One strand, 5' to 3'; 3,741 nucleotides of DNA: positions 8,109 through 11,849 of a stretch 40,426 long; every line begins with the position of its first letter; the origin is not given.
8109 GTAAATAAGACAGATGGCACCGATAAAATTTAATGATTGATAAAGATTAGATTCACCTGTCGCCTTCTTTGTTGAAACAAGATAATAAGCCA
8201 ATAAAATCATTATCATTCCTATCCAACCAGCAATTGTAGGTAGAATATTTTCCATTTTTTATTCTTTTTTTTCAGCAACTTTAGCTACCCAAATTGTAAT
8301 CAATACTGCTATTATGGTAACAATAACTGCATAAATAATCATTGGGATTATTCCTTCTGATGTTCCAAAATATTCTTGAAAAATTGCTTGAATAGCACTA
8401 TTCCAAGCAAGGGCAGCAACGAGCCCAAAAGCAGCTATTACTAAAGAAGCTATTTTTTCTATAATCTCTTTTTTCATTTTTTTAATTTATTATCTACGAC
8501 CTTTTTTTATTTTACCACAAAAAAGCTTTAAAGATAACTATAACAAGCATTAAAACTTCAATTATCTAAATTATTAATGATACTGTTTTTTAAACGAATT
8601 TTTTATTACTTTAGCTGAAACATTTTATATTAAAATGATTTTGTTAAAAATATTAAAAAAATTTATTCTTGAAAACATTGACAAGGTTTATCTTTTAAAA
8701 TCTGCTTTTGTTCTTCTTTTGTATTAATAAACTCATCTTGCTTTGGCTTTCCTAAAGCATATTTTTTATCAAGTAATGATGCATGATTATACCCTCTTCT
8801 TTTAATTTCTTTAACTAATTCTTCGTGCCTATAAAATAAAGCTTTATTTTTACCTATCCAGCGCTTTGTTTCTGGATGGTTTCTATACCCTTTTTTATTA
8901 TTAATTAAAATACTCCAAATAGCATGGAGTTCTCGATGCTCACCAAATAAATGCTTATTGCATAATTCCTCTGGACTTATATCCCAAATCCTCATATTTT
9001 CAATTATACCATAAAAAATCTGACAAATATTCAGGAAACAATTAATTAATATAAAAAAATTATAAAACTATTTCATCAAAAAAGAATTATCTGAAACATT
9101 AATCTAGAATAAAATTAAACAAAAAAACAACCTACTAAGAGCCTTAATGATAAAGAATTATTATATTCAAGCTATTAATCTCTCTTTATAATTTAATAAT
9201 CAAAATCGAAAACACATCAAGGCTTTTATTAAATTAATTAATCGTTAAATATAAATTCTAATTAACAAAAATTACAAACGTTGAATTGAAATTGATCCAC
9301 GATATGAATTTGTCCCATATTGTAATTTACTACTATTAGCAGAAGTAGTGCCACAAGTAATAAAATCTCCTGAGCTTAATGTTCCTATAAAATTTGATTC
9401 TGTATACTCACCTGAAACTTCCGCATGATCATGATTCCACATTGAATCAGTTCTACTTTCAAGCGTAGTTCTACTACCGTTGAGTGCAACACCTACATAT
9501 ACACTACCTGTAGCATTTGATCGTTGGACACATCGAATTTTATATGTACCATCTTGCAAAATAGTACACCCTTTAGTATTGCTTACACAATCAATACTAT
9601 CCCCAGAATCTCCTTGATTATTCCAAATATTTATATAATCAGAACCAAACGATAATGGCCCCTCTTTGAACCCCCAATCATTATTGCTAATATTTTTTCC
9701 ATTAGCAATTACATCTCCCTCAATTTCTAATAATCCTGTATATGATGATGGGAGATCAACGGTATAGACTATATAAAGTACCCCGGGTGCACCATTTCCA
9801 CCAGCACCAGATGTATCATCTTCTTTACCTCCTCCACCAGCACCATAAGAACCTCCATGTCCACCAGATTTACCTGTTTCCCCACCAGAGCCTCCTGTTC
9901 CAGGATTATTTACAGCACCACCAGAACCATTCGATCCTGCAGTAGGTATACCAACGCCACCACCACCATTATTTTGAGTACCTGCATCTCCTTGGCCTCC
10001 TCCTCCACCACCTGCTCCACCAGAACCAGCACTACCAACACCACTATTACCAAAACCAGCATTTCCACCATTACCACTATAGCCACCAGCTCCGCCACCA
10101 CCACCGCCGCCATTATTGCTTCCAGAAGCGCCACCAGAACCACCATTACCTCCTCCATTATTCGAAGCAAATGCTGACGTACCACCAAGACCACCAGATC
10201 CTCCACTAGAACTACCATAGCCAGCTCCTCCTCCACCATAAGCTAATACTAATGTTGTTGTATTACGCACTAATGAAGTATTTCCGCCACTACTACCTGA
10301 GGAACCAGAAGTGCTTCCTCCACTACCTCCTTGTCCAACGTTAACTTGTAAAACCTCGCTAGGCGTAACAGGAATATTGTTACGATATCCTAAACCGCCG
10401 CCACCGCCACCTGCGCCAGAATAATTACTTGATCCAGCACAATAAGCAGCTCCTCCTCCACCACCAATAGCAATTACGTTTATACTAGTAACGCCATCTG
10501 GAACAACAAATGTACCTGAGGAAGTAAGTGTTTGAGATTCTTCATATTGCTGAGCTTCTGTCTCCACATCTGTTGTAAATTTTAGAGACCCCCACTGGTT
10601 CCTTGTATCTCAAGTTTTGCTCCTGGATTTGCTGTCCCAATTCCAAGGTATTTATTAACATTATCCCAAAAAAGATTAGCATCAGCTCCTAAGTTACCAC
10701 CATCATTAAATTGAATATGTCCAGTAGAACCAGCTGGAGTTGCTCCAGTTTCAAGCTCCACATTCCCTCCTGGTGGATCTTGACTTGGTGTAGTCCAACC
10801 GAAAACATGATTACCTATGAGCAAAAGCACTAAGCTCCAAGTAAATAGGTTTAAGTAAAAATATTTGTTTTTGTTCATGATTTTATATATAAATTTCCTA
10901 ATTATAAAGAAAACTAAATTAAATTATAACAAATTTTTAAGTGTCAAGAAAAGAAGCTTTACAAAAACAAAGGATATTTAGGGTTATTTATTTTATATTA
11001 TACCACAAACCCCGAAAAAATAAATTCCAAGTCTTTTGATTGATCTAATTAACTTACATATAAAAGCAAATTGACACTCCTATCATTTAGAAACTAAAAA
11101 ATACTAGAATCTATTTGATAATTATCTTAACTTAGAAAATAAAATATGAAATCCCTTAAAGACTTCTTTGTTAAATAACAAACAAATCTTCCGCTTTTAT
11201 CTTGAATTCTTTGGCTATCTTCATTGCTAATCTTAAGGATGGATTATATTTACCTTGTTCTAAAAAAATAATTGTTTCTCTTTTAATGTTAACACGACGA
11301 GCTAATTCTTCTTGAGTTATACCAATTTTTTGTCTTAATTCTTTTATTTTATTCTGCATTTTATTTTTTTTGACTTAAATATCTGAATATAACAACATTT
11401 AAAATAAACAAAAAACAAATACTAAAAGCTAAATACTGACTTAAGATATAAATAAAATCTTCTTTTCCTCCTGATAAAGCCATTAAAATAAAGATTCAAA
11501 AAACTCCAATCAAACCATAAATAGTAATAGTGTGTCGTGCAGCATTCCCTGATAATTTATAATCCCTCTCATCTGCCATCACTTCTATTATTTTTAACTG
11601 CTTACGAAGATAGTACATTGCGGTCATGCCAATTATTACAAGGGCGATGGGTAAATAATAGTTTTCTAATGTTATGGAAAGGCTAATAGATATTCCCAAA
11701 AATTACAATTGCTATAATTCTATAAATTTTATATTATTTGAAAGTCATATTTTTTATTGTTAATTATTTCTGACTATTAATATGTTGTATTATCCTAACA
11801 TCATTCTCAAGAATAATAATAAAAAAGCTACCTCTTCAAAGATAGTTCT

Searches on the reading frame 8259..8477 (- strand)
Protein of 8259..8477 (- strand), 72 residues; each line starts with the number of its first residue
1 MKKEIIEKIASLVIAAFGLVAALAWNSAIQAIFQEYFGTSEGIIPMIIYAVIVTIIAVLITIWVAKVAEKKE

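Call 46: search_protein_families(library=pfam, proteins=[window:8259-8477:-], max_evalue=0.01)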
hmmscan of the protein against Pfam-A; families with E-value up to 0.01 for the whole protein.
window:8259-8477:- (72 aa): 2 families
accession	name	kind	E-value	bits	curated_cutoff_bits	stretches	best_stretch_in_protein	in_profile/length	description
PF18898.5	DUF5654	-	2.6e-23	82.2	23.8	1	1-70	1-70/71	Family of unknown function (DUF5654)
PF23778.1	Phage_holin_2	-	0.0019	18.8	32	1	11-67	31-87/92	Putative phage holin family 2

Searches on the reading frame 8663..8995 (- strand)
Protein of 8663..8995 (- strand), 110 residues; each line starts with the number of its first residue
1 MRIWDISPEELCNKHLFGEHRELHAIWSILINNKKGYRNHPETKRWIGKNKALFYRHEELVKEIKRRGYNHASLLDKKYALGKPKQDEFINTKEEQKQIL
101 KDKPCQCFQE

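Call 46: search_protein_families(library=pfam, proteins=[window:8663-8995:-], max_evalue=0.01)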
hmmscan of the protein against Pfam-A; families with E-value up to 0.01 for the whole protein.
window:8663-8995:- (110 aa): 1 family
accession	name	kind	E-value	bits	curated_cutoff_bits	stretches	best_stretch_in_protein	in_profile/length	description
PF03013.19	Pyr_excise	-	1.5e-28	99.4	23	1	1-74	1-78/81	Pyrimidine dimer DNA glycosylase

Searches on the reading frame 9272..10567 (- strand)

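Call 15: search_protein_families(library=pfam, proteins=[window:9272-10567:-])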
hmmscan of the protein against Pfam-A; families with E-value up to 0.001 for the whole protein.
window:9272-10567:- (431 aa): 1 family
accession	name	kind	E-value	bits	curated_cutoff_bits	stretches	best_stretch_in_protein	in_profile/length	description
PF21722.4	Gly_rich_2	-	9e-08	32.8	24.3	1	15-238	1-216/226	Glycine-rich domain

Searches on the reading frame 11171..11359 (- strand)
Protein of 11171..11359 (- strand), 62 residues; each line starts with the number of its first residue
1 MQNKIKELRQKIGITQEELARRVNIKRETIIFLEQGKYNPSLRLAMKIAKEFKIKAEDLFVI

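Call 46: search_protein_families(library=pfam, proteins=[window:11171-11359:-], max_evalue=0.01)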
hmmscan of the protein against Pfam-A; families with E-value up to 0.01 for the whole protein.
window:11171-11359:- (62 aa): 8 families
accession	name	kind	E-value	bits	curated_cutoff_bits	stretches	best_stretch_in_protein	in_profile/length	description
PF01381.28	HTH_3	-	1.5e-15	57.4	23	1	5-59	1-55/55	Helix-turn-helix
PF12844.13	HTH_19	-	9.7e-10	38.7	30.2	1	4-60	3-59/64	Helix-turn-helix domain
PF13443.12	HTH_26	-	5.9e-08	33.3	22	1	4-61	1-59/63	Cro/C1-type HTH DNA-binding domain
PF13560.12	HTH_31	-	7.3e-06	26.6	27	1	5-44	6-46/64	Helix-turn-helix domain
PF13413.12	HTH_25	-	0.00025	21.2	24.6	1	6-39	3-36/62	Helix-turn-helix domain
PF17762.8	HTH_ParB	-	0.0049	17.4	22.6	1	4-30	11-37/102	ParB HTH domain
PF13412.12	HTH_24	-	0.0074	16.3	21.9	0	6-30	10-34/48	Winged helix-turn-helix DNA-binding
PF19088.6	TUTase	-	0.0079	16.4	25.8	1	3-59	24-80/138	TUTase nucleotidyltransferase domain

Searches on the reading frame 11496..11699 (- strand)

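Call 46: search_protein_families(library=pfam, proteins=[window:11496-11699:-], max_evalue=0.01)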
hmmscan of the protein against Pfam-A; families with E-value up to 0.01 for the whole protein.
window:11496-11699:- (67 aa): 1 family
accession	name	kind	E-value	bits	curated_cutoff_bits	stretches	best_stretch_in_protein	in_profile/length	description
PF09946.14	DUF2178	-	2.6e-10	40.8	22.8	1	2-60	8-64/104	Predicted membrane protein (DUF2178)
